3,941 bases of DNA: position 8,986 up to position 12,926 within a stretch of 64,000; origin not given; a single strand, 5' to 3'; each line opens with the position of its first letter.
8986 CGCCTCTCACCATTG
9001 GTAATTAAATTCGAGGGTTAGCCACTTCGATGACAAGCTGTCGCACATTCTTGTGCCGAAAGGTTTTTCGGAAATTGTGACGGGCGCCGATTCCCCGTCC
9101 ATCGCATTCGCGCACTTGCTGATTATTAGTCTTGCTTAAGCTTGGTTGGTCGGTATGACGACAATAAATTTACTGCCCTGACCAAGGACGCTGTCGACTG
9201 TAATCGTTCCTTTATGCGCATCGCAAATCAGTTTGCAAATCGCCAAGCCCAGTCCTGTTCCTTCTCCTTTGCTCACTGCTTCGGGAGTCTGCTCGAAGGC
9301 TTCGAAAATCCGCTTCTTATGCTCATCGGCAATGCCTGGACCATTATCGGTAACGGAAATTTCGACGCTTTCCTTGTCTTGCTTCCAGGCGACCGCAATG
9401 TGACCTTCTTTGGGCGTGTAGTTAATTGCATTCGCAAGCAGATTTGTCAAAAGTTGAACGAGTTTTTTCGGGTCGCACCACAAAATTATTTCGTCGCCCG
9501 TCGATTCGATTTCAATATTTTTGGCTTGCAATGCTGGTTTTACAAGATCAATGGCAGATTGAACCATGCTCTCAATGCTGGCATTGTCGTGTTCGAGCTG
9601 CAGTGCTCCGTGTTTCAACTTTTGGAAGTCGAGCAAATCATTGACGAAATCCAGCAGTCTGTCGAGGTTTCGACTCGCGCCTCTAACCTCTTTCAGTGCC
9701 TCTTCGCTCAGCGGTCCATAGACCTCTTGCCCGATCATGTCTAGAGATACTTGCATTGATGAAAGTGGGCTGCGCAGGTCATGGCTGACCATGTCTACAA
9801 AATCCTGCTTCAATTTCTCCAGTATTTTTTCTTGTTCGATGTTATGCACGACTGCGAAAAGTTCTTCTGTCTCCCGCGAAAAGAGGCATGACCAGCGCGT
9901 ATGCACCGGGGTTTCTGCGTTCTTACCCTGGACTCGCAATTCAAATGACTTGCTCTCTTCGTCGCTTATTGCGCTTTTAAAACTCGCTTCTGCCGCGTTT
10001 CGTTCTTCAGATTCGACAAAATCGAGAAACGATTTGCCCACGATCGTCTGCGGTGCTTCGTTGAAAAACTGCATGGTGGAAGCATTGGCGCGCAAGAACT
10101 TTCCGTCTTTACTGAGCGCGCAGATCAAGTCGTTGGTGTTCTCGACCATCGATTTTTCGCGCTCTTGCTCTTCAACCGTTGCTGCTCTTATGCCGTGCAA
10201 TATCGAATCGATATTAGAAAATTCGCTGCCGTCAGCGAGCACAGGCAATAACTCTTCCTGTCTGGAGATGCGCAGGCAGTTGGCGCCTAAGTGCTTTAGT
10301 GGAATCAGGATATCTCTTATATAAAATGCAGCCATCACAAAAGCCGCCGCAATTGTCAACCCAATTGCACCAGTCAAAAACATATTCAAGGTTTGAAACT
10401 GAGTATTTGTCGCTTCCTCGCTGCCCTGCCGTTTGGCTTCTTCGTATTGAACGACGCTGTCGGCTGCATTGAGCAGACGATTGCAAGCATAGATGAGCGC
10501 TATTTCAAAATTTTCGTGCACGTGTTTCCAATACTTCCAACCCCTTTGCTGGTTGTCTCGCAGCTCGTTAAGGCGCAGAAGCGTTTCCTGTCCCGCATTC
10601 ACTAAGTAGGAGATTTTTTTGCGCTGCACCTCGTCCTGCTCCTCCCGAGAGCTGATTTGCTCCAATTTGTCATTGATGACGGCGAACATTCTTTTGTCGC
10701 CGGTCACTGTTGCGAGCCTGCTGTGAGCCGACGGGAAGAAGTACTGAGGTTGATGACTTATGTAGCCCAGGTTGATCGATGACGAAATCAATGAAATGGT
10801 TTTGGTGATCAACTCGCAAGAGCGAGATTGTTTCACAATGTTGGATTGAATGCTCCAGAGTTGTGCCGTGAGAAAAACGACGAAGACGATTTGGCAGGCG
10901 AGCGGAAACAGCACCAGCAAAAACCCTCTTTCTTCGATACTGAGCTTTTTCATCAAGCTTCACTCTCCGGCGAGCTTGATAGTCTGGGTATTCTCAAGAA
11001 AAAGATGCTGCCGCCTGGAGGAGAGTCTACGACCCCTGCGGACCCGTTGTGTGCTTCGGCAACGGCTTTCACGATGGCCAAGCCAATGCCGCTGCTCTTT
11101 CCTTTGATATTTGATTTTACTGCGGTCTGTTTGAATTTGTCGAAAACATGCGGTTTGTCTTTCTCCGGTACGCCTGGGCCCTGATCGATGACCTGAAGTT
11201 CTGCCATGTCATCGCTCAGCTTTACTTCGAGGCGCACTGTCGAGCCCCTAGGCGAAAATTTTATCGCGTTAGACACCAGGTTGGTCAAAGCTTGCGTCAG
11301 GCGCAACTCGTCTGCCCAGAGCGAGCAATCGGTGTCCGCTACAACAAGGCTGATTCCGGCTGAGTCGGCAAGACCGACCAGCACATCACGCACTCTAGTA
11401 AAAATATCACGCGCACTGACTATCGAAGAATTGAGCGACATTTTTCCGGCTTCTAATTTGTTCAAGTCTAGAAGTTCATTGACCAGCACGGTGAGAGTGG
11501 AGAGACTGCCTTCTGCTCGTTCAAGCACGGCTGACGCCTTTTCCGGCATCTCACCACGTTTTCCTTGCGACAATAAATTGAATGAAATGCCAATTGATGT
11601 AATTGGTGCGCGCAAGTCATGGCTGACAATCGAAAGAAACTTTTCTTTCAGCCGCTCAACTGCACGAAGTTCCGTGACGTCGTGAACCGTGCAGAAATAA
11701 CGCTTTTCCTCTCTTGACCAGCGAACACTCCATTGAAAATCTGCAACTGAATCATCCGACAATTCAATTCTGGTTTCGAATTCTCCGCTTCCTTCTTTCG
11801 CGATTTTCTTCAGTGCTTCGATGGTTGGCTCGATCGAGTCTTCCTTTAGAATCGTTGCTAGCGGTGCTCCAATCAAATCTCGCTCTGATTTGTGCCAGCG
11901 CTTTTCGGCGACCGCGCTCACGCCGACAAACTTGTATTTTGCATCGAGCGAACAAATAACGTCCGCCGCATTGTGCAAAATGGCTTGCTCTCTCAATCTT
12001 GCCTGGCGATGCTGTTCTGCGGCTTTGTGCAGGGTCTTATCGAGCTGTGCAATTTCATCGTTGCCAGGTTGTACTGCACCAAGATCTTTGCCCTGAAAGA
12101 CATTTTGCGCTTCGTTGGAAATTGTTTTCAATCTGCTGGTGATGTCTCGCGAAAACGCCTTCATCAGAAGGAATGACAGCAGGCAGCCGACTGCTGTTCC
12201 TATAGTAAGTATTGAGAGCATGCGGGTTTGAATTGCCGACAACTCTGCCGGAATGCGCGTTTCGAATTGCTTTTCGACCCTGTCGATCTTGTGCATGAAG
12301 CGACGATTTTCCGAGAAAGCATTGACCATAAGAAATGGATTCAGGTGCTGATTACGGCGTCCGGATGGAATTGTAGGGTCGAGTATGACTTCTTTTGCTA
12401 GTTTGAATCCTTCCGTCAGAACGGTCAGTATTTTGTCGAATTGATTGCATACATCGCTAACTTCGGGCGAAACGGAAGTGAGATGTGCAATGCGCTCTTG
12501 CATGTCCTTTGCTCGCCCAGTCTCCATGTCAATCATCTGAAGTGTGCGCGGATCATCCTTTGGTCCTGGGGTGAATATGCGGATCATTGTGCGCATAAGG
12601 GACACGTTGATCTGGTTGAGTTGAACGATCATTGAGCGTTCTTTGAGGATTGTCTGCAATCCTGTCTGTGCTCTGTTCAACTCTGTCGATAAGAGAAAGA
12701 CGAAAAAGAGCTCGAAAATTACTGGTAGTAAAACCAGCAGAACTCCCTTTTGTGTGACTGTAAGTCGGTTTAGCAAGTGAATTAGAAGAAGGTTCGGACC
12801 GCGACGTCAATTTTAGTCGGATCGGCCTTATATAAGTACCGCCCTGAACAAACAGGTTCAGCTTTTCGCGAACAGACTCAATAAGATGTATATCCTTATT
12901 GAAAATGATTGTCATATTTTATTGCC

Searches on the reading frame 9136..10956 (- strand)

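Call 76: search_protein_families(library=pfam, proteins=[window:9136-10956:-], max_evalue=0.001)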
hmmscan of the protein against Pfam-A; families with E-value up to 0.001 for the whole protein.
window:9136-10956:- (606 aa): 7 families
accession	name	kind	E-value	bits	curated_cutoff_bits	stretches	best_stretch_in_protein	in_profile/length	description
PF02518.31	HATPase_c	-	1.6e-29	103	26.4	1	495-604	2-110/111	Histidine kinase-, DNA gyrase B-, and HSP90-like ATPase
PF00512.31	HisKA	-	2.7e-12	47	26.9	1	383-450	2-66/66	His Kinase A (phospho-acceptor) domain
PF00989.32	PAS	-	4.2e-10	40.1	22.6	1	268-372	4-112/113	PAS fold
PF08448.16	PAS_4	-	5.9e-08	33.4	23.1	1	271-370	1-100/110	PAS fold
PF13426.13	PAS_9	-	6.6e-06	26.8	27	1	281-373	7-101/103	PAS domain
PF13581.12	HATPase_c_2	-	6.7e-06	26.6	27.4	1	506-580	39-111/127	Histidine kinase-like ATPase domain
PF14501.12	HATPase_c_5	-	0.0003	21.1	22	1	498-589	5-90/102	GHKL domain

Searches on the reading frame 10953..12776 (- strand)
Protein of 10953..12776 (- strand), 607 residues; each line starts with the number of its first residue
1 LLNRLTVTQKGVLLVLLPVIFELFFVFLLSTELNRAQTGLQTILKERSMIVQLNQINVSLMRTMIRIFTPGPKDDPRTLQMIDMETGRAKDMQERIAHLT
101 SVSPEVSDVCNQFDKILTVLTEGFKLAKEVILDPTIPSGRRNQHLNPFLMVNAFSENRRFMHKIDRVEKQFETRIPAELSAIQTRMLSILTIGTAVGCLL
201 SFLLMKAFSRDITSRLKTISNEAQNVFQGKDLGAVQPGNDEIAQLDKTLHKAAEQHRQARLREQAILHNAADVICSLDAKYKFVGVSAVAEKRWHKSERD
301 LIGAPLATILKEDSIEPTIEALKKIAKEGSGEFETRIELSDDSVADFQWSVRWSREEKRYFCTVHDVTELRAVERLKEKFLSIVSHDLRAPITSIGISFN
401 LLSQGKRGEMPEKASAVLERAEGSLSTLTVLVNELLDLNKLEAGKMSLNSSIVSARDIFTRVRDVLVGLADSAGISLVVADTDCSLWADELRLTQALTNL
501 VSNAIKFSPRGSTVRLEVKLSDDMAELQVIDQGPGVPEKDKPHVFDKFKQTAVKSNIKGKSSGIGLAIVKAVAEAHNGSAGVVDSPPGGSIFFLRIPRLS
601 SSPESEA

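Call 76: search_protein_families(library=pfam, proteins=[window:10953-12776:-], max_evalue=0.001)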
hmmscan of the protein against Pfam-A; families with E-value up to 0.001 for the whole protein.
window:10953-12776:- (607 aa): 5 families
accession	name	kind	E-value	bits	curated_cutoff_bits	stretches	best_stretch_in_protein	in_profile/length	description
PF02518.31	HATPase_c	-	6.1e-26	91.5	26.4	1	489-598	2-109/111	Histidine kinase-, DNA gyrase B-, and HSP90-like ATPase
PF00512.31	HisKA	-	6.1e-11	42.6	26.9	1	377-444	2-66/66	His Kinase A (phospho-acceptor) domain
PF13581.12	HATPase_c_2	-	2.7e-05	24.6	27.4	1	462-575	11-111/127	Histidine kinase-like ATPase domain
PF00989.32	PAS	-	0.0003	21.2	22.6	1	264-367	4-113/113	PAS fold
PF08448.16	PAS_4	-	0.00041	21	23.1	1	268-371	2-109/110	PAS fold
